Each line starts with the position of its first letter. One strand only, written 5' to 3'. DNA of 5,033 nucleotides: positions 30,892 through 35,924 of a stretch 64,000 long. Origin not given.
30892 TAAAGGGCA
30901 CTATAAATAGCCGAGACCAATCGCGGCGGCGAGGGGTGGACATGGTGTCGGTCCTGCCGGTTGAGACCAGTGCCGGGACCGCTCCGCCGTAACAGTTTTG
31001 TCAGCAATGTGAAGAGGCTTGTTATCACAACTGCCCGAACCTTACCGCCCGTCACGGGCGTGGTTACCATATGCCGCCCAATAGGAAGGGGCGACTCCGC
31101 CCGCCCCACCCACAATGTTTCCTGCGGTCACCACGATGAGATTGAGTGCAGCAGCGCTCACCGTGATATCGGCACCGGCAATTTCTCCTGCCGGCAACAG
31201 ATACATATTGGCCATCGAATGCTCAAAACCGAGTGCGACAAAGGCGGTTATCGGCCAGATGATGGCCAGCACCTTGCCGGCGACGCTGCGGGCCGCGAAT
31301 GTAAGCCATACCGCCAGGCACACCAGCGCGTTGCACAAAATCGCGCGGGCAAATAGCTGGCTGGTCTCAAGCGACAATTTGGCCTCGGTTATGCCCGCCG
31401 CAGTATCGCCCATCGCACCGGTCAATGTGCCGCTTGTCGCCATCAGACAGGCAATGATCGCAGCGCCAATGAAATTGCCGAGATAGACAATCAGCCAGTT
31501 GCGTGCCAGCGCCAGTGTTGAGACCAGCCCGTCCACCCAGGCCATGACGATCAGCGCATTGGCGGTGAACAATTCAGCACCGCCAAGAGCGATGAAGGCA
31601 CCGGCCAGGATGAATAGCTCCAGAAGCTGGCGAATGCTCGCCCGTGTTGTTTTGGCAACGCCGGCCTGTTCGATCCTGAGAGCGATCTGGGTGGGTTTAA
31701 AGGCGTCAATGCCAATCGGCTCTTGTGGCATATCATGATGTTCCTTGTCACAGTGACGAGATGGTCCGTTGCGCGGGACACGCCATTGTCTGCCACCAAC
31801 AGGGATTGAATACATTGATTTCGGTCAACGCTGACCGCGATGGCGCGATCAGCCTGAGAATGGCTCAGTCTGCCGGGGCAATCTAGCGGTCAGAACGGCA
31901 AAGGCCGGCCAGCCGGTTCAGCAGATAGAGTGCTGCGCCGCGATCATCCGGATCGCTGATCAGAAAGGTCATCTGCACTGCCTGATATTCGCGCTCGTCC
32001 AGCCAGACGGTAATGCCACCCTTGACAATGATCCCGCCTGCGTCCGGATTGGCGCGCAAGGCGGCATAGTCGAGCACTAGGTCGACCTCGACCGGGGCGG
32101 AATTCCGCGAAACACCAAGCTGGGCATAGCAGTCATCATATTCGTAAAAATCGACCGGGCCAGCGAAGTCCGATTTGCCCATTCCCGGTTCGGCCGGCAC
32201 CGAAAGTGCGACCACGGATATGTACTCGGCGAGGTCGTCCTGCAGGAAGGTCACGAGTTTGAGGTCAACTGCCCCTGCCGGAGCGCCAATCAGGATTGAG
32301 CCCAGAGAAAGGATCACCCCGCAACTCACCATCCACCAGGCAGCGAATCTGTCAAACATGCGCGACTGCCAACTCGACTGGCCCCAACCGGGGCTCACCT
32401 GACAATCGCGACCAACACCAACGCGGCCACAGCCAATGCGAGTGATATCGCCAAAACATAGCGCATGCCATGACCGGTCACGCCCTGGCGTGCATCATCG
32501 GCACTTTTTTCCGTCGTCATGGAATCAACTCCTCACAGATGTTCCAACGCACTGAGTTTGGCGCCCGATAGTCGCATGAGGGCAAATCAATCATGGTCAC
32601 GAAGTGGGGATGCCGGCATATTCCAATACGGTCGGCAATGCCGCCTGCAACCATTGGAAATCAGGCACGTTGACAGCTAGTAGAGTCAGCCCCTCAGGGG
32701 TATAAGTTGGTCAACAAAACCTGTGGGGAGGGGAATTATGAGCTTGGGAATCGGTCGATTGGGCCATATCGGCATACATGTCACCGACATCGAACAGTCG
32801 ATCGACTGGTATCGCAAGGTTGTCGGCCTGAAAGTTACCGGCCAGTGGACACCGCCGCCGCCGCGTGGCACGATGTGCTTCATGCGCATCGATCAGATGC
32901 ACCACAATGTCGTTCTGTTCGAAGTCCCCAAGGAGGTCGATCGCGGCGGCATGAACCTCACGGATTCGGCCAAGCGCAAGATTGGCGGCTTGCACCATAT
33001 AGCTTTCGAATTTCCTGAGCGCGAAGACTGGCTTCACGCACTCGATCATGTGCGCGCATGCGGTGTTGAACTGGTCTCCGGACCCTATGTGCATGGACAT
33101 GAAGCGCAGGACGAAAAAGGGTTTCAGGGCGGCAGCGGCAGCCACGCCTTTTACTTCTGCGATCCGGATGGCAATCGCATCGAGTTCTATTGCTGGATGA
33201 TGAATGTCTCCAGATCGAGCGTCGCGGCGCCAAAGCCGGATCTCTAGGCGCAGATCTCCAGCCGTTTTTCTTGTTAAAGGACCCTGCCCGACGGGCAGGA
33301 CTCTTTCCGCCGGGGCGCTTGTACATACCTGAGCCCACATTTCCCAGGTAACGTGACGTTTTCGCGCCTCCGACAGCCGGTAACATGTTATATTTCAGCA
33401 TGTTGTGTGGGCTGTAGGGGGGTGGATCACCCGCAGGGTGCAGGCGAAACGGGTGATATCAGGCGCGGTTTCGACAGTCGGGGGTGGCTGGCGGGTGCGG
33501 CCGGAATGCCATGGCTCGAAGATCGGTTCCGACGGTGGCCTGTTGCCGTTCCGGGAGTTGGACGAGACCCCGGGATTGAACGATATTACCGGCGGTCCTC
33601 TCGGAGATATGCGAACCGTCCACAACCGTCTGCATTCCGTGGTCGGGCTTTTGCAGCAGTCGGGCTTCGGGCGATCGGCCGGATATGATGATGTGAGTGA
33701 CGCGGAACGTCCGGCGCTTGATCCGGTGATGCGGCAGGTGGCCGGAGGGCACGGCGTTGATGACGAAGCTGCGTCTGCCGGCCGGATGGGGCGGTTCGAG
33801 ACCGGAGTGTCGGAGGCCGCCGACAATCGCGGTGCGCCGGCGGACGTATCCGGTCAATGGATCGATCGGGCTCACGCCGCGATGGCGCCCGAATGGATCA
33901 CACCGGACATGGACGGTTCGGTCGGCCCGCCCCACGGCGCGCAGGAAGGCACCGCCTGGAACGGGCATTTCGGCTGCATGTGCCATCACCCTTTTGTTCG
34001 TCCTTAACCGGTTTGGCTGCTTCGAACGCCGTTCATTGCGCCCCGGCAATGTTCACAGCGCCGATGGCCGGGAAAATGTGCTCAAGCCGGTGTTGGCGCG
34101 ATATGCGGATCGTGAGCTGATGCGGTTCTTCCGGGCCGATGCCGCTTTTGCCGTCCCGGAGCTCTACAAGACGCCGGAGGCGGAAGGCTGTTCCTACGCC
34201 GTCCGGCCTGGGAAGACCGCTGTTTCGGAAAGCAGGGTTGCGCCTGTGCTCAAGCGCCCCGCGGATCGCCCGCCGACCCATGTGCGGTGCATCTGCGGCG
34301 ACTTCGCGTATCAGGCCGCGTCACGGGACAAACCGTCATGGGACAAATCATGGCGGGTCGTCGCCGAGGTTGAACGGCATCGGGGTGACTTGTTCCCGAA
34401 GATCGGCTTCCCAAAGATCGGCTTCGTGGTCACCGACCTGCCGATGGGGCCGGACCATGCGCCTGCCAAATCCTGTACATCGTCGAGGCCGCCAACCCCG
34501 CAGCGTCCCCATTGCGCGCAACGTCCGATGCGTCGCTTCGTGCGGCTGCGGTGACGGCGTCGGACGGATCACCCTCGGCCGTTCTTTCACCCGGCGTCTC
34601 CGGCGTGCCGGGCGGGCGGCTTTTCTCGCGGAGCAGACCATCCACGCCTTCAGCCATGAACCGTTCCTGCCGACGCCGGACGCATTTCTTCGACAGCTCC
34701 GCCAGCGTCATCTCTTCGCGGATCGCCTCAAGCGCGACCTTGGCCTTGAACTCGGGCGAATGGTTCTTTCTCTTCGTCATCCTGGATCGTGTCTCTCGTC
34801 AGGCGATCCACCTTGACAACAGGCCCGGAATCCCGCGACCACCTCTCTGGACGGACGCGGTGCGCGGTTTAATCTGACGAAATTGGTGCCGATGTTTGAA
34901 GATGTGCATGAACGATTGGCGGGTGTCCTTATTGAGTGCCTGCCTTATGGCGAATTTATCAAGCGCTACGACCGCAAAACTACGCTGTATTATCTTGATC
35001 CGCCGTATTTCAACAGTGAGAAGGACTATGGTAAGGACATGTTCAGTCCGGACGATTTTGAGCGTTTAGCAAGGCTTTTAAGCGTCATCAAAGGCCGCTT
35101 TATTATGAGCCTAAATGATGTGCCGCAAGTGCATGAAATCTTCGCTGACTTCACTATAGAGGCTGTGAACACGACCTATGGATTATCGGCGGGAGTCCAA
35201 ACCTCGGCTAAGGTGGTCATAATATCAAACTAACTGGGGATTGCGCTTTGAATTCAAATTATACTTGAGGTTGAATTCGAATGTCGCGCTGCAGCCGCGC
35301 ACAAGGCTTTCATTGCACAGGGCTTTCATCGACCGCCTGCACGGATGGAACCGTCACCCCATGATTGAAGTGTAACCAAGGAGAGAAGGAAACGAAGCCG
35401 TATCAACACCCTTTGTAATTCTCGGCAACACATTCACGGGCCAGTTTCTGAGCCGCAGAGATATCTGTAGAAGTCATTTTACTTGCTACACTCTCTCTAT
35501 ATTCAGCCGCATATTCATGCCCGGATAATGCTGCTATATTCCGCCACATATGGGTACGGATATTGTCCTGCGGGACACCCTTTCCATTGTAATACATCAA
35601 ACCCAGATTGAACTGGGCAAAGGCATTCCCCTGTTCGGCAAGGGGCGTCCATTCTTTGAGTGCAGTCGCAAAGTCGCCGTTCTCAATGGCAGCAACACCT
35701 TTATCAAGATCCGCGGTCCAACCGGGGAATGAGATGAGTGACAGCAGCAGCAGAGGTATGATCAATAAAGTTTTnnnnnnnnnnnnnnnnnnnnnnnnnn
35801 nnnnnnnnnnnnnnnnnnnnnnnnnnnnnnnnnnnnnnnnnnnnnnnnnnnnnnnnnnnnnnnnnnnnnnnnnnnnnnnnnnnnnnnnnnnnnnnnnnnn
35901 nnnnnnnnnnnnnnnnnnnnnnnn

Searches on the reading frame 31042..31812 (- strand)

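Call 74: search_protein_families(library=pfam, proteins=[window:31042-31812:-], max_evalue=0.001)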
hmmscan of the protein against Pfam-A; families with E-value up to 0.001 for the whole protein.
window:31042-31812:- (256 aa): 1 family
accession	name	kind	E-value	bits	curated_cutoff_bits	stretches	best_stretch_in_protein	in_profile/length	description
PF01226.23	Form_Nir_trans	-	4.2e-53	180.6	34.6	1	70-245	64-239/240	Formate/nitrite transporter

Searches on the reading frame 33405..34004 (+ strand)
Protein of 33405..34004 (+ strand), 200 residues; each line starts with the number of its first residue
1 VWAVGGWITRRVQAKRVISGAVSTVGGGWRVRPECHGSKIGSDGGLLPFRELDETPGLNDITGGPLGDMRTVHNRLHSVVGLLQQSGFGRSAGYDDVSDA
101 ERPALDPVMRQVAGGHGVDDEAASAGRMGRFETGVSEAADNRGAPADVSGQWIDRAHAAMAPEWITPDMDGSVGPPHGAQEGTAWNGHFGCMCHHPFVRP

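Call 74: search_protein_families(library=pfam, proteins=[window:33405-34004:+], max_evalue=0.001)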
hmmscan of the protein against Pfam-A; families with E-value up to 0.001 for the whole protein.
window:33405-34004:+ (200 aa): 1 family
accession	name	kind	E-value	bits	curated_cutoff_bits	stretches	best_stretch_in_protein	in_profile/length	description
PF13701.12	DDE_Tnp_1_4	-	3.8e-35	121.4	34.7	1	29-198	7-173/435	Transposase DDE domain group 1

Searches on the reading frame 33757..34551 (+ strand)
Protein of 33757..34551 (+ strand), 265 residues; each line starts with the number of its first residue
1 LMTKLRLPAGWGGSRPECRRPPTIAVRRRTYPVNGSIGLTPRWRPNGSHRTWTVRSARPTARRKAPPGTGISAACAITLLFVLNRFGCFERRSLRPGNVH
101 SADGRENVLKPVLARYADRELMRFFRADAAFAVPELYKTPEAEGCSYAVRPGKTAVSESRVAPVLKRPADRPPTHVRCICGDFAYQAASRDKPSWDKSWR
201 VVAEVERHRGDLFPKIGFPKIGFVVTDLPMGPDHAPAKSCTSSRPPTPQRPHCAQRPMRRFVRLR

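Call 74: search_protein_families(library=pfam, proteins=[window:33757-34551:+], max_evalue=0.001)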
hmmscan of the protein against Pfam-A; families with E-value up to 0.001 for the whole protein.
window:33757-34551:+ (265 aa): 2 families
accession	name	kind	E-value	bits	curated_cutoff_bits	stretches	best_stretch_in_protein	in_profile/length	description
PF13701.12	DDE_Tnp_1_4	-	1.8e-22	79.7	34.7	1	86-232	179-318/435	Transposase DDE domain group 1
PF01609.27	DDE_Tnp_1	-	0.00022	21.5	23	1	82-160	42-115/200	Transposase DDE domain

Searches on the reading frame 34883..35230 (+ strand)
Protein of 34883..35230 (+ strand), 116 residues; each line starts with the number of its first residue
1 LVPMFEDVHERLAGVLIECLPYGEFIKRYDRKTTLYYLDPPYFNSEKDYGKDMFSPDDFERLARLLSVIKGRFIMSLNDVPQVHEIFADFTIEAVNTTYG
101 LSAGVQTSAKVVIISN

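Call 7: search_protein_families(library=pfam, proteins=[window:34883-35230:+], max_evalue=10)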
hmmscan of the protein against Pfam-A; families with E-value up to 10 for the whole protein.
window:34883-35230:+ (116 aa): 1 family
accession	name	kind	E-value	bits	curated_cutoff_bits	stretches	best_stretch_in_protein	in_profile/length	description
PF02086.21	MethyltransfD12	-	8.5e-08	32.7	22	1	10-99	153-251/253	D12 class N6 adenine-specific DNA methyltransferase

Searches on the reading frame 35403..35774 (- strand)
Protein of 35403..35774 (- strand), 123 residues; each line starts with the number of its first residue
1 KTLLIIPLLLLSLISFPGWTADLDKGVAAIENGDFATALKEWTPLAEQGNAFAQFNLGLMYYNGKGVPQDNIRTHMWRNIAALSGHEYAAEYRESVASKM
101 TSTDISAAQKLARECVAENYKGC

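Call 7: search_protein_families(library=pfam, proteins=[window:35403-35774:-], max_evalue=10)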
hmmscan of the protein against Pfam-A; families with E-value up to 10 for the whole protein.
window:35403-35774:- (123 aa): 3 families
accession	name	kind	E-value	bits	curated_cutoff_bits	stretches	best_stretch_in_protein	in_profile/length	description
PF08238.18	Sel1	-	7.4e-07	29.9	30.7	1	52-86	2-36/36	Sel1 repeat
PF13432.12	TPR_16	-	0.0041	18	32.7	1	23-64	1-44/65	Tetratricopeptide repeat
PF20757.2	M_large_dom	-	0.16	11.3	24.8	1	14-52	119-158/375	Protein M, large region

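Call 8: search_protein_families(library=ncbifam, proteins=[window:35403-35774:-], max_evalue=10)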
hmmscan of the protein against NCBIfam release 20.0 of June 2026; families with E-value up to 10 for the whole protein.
window:35403-35774:- (123 aa): 3 families
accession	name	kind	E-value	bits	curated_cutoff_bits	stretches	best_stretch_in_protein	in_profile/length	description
NF033786.1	phenyl_MerG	equivalog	3e-07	30.6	350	1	33-114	127-209/217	phenylmercury resistance protein MerG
NF038194.1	AlgK_TPR_lipo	equivalog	9.3e-06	24.5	700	2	40-114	358-432/448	alginate biosynthesis TPR repeat lipoprotein AlgK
NF045484.1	TransRegExoR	equivalog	0.0082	15.4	450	1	26-80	50-105/267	exopolysaccharide production regulator ExoR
